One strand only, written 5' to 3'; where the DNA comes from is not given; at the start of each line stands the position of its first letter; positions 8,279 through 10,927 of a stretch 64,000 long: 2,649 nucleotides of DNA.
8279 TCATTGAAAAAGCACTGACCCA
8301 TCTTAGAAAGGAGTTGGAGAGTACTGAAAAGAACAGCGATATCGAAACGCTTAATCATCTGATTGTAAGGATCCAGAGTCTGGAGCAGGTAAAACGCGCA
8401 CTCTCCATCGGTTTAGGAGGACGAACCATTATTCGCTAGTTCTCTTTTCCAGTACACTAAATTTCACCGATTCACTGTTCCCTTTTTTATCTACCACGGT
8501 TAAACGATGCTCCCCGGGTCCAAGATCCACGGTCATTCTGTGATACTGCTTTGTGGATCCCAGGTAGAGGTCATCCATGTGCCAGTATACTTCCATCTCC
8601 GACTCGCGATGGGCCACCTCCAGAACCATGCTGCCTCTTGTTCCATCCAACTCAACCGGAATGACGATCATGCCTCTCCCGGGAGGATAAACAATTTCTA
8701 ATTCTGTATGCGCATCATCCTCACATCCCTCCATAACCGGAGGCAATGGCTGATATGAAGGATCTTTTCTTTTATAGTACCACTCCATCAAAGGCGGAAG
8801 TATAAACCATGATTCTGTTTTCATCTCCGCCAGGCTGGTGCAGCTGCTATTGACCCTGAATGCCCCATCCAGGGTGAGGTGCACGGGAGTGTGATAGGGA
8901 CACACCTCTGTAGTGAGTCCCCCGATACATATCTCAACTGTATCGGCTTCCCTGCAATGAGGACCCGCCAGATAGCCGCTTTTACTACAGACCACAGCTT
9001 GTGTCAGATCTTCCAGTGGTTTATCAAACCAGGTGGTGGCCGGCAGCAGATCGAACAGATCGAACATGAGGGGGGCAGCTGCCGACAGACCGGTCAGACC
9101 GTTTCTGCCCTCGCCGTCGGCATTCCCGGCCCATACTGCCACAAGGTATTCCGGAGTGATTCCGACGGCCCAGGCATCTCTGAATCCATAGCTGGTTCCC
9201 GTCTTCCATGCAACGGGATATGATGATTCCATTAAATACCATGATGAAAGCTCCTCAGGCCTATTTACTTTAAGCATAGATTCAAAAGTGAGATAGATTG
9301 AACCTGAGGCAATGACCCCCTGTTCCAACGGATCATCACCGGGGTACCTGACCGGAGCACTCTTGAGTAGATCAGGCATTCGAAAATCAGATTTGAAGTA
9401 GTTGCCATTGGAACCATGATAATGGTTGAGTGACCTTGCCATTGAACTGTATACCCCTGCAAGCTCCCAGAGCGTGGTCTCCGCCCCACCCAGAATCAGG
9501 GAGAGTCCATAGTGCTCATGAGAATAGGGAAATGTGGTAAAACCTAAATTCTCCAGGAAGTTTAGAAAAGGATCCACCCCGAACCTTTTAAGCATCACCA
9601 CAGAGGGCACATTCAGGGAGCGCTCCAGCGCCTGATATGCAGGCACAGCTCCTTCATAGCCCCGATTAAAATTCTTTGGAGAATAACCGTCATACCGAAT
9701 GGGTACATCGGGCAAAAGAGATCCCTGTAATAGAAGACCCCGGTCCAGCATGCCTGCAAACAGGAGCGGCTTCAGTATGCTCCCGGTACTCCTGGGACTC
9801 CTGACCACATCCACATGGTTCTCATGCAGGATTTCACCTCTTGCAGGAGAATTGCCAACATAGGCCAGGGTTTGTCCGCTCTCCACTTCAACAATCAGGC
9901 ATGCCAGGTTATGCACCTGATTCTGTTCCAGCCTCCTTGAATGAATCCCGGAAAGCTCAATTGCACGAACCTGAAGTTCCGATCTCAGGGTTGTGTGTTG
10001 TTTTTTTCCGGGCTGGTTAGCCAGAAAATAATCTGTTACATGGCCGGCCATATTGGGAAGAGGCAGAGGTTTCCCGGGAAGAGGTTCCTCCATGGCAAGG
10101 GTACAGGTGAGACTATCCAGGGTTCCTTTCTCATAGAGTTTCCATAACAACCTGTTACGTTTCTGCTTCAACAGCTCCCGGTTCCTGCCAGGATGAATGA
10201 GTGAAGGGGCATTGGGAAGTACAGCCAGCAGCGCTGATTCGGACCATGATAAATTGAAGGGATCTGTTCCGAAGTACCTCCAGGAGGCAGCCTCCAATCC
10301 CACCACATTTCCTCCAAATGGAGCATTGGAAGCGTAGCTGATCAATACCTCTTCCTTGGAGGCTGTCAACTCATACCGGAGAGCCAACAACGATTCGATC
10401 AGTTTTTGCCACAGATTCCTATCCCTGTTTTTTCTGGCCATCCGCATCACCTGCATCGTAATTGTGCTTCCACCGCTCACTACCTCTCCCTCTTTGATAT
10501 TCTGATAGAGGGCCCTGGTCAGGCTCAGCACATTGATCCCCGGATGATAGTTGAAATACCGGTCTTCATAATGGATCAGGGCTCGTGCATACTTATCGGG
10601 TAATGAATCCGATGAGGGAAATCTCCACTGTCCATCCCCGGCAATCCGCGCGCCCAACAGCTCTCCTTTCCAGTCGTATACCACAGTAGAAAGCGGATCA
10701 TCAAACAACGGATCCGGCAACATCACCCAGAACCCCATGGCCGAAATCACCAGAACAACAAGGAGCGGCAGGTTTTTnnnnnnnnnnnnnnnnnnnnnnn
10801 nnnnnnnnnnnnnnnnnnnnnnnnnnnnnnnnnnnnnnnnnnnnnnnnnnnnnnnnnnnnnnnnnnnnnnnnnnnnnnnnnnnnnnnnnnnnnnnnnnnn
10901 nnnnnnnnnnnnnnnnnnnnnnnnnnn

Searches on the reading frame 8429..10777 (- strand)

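Call 91: search_protein_families(library=pfam, proteins=[window:8429-10777:-], max_evalue=0.00001)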
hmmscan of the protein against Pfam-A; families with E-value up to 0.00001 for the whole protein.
window:8429-10777:- (782 aa): 3 families
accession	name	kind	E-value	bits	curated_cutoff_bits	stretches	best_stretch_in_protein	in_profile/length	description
PF00912.28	Transgly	-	2.4e-45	154.6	27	1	53-213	16-176/178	Transglycosylase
PF06832.18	BiPBP_C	-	3.5e-17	62.5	26.8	1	684-773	3-90/90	Penicillin-Binding Protein C-terminus Family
PF00905.27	Transpeptidase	-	2.2e-08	34.1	22.1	1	292-570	2-293/299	Penicillin binding protein transpeptidase domain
